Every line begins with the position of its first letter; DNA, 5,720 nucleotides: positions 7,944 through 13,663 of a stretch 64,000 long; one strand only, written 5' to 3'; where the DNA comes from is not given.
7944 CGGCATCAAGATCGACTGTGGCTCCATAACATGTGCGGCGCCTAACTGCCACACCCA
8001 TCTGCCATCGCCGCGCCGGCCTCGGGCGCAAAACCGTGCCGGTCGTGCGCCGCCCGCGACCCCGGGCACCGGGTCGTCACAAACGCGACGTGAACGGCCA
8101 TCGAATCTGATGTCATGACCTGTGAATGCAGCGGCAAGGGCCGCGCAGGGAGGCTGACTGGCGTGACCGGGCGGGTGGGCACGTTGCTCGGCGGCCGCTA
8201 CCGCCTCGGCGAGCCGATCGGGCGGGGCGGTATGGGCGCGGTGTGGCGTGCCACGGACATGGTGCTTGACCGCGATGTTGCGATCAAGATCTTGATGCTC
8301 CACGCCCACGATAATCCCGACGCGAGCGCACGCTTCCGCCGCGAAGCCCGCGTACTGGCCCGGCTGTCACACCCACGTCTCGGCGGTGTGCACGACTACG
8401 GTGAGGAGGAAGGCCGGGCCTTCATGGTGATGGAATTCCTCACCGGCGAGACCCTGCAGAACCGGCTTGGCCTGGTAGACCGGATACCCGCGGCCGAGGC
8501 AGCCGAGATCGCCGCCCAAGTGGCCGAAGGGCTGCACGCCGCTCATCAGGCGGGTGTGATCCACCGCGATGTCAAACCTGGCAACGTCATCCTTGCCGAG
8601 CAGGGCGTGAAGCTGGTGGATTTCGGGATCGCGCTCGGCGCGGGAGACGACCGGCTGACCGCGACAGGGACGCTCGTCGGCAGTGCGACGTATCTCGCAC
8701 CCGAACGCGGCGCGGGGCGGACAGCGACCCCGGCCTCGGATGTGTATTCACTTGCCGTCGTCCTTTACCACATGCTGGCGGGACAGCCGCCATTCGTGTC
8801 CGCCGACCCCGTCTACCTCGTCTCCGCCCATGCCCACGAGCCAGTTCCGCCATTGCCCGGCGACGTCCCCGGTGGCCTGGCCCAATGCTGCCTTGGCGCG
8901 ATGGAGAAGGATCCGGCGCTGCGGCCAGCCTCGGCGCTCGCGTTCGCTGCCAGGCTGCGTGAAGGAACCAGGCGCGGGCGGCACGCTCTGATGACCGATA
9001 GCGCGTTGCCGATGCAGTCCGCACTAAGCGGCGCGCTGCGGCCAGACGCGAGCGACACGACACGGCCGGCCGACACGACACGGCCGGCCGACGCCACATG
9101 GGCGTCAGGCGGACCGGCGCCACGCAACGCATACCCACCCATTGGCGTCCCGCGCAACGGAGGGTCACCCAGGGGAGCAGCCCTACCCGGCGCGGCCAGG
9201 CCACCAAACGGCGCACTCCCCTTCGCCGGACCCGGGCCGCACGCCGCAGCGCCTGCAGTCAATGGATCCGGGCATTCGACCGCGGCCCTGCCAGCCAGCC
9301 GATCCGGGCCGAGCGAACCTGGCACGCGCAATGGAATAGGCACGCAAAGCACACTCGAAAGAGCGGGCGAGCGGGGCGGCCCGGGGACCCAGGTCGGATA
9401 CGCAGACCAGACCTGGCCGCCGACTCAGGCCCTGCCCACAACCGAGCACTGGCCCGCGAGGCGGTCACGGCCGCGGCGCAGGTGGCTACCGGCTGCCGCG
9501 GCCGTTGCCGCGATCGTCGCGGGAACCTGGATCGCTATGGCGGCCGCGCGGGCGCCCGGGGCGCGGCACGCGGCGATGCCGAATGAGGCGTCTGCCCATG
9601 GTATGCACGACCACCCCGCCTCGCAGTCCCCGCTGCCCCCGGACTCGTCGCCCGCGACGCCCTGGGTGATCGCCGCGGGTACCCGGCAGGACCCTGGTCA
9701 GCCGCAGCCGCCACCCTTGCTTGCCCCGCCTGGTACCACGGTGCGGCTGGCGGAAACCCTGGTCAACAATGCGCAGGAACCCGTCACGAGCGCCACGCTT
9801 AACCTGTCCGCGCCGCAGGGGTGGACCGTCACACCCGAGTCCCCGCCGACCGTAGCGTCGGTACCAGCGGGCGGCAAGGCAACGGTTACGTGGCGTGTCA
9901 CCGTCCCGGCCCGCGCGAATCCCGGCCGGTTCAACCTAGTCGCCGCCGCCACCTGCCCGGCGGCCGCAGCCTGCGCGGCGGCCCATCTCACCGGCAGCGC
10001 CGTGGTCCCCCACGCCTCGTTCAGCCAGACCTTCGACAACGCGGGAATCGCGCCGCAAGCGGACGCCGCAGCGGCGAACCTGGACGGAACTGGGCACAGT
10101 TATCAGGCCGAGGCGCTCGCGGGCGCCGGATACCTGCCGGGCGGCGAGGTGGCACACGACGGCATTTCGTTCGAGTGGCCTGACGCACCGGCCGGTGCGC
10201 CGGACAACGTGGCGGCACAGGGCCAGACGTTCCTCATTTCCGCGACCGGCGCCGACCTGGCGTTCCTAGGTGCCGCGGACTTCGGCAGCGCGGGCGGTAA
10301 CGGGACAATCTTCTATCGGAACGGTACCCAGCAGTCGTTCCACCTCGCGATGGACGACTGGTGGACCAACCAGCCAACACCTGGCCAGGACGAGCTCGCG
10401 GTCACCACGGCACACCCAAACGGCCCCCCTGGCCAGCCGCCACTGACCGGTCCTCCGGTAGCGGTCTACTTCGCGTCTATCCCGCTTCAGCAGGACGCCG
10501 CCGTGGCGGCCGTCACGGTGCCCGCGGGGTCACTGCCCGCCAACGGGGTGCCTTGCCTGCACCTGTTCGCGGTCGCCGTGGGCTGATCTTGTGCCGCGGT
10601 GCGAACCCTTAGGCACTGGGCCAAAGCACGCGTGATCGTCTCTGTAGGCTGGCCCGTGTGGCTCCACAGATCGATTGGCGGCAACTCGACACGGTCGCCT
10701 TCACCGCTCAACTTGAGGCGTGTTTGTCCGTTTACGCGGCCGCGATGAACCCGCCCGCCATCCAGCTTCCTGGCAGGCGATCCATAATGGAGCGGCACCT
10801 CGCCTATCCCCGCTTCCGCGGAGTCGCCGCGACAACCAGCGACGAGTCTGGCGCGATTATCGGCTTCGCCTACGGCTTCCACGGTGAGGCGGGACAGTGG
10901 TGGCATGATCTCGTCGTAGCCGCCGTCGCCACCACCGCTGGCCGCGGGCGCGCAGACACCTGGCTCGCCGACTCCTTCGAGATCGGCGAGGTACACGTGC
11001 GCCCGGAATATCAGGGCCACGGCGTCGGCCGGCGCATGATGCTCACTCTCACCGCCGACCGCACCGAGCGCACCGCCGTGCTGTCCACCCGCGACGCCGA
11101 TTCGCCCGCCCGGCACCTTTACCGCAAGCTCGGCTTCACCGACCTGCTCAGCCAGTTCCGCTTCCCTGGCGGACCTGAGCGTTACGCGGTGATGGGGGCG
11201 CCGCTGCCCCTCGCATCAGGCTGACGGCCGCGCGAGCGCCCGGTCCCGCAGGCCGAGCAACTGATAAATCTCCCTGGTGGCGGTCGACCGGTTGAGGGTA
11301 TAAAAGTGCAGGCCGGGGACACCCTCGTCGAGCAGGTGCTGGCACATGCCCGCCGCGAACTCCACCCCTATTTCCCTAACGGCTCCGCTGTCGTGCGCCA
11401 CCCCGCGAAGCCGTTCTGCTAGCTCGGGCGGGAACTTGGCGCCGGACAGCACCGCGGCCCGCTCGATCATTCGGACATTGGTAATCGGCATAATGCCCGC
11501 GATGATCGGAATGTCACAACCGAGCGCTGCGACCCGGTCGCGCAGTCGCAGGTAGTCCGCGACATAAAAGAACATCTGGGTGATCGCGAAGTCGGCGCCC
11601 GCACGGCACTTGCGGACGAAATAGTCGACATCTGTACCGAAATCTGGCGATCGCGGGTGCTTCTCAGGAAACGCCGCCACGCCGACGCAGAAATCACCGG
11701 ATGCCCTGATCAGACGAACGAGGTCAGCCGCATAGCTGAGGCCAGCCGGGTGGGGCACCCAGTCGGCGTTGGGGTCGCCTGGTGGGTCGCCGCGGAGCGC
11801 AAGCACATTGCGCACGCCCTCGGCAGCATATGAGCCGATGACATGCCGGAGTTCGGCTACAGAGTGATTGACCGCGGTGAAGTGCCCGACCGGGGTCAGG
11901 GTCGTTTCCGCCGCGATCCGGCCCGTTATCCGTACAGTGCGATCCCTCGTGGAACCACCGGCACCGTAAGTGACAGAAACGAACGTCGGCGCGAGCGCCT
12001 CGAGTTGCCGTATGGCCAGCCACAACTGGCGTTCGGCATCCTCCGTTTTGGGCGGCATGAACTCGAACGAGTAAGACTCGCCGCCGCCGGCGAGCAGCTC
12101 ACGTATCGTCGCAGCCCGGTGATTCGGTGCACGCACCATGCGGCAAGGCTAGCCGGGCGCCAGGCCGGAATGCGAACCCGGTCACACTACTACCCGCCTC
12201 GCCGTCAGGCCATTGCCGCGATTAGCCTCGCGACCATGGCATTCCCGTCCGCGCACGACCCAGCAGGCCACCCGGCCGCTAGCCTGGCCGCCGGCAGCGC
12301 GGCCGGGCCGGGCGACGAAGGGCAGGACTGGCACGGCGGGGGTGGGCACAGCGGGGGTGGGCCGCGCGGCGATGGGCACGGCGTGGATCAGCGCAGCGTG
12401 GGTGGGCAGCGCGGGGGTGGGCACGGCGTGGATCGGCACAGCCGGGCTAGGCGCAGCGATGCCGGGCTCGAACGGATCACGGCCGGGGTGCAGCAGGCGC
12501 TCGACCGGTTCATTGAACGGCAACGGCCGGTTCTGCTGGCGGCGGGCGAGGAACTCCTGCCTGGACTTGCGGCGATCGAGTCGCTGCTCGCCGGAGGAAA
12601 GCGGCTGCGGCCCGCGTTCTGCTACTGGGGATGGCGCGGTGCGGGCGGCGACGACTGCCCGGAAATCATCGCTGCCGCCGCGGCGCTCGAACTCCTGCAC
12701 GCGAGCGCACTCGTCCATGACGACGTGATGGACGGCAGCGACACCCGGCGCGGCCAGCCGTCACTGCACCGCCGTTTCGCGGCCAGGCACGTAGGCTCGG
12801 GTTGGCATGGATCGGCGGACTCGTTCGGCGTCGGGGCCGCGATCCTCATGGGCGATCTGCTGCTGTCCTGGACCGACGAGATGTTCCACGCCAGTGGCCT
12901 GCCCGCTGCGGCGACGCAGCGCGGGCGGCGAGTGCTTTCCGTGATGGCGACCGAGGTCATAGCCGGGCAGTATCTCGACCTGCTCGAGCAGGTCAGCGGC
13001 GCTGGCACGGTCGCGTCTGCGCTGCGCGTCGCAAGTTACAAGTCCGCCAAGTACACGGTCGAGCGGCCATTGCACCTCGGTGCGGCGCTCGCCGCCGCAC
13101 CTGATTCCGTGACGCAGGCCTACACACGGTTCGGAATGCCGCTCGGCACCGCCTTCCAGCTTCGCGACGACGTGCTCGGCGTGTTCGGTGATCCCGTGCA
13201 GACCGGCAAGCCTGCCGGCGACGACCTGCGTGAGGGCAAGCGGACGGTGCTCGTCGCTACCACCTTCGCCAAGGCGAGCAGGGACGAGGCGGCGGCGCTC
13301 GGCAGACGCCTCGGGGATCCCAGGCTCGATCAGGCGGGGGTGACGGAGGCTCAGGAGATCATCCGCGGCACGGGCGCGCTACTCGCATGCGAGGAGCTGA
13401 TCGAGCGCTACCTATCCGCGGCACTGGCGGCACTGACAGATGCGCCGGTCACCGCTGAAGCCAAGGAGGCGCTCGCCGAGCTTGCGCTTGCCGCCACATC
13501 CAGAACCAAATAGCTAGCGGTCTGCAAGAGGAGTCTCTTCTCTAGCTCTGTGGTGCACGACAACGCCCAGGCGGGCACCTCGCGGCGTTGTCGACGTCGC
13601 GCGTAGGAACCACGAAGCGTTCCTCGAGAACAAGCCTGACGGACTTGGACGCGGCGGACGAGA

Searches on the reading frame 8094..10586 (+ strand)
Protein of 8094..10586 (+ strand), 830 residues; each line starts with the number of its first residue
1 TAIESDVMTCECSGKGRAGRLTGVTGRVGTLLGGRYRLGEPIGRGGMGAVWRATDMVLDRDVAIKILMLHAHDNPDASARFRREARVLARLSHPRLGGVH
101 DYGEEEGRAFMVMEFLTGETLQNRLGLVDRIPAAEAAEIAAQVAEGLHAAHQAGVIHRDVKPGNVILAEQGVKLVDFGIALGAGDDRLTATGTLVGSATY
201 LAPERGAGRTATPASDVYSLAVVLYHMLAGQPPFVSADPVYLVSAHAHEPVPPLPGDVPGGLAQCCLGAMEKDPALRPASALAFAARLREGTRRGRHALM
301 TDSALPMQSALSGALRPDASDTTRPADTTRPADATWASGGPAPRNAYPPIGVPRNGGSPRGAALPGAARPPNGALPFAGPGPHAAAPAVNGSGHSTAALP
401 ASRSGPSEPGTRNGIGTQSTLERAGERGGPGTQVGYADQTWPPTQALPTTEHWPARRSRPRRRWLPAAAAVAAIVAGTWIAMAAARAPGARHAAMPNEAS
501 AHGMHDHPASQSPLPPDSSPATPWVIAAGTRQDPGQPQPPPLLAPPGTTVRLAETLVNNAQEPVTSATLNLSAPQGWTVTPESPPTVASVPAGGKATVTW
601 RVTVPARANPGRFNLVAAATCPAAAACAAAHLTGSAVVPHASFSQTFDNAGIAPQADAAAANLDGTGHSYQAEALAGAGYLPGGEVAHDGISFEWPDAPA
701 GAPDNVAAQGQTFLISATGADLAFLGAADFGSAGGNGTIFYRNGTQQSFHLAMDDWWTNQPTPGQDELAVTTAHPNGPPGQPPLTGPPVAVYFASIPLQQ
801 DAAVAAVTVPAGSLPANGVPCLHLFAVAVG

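Call 73: search_protein_families(library=pfam, proteins=[window:8094-10586:+], max_evalue=0.00001)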
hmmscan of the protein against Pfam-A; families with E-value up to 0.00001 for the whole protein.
window:8094-10586:+ (830 aa): 4 families
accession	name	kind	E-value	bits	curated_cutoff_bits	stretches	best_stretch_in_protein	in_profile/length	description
PF00069.31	Pkinase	-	3.7e-42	145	31.7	1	36-236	1-199/263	Protein kinase domain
PF07714.23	PK_Tyr_Ser-Thr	-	1.2e-29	103.9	23.1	1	38-279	3-250/258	Protein tyrosine and serine/threonine kinase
PF10633.15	NPCBM_assoc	-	5.3e-13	49.4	24.4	1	546-620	3-76/78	NPCBM-associated, NEW3 domain of alpha-galactosidase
PF01636.29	APH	-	2.1e-06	28.1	23.2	0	66-153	24-110/239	Phosphotransferase enzyme family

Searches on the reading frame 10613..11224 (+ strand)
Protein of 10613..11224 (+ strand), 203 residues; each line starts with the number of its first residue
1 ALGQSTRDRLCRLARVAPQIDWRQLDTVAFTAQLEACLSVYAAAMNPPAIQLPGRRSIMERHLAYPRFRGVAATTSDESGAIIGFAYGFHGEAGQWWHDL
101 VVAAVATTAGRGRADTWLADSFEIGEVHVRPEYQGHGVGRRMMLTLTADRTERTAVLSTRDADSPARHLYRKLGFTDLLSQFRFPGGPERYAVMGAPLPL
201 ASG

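Call 73: search_protein_families(library=pfam, proteins=[window:10613-11224:+], max_evalue=0.00001)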
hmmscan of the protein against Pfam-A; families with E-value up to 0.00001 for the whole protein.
window:10613-11224:+ (203 aa): 4 families
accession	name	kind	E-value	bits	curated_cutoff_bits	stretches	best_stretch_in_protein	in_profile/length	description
PF13508.13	Acetyltransf_7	-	1.9e-11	44.6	27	1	113-176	23-83/84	Acetyltransferase (GNAT) domain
PF00583.31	Acetyltransf_1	-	2e-09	38.2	20.7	1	118-175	56-116/116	Acetyltransferase (GNAT) family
PF08445.16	FR47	-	1.7e-08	34.8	22.1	1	122-179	22-81/86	FR47-like protein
PF13673.13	Acetyltransf_10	-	1.4e-06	28.7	23.6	1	119-184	49-116/128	Acetyltransferase (GNAT) domain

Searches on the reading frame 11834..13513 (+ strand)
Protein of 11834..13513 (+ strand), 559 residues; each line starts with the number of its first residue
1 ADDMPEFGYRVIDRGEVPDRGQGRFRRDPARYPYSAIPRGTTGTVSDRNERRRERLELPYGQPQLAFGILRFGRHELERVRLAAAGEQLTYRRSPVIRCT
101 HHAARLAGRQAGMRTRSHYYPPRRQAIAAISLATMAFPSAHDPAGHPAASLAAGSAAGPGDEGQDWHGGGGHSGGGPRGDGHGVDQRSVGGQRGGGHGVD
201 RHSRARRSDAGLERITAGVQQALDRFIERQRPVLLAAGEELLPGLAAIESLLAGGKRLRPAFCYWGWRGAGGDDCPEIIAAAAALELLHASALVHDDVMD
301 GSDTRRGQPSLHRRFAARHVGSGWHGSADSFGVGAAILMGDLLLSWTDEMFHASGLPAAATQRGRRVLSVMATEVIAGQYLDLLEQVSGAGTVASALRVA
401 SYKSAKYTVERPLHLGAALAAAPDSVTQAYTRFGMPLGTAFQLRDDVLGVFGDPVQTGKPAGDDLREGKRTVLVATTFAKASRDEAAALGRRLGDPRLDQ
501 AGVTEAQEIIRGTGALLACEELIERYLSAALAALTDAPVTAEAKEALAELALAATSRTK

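Call 73: search_protein_families(library=pfam, proteins=[window:11834-13513:+], max_evalue=0.00001)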
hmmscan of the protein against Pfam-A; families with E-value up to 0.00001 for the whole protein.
window:11834-13513:+ (559 aa): 1 family
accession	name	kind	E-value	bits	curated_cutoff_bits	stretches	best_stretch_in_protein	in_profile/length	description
PF00348.22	polyprenyl_synt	-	9.5e-50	169.6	27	1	247-508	7-249/251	Polyprenyl synthetase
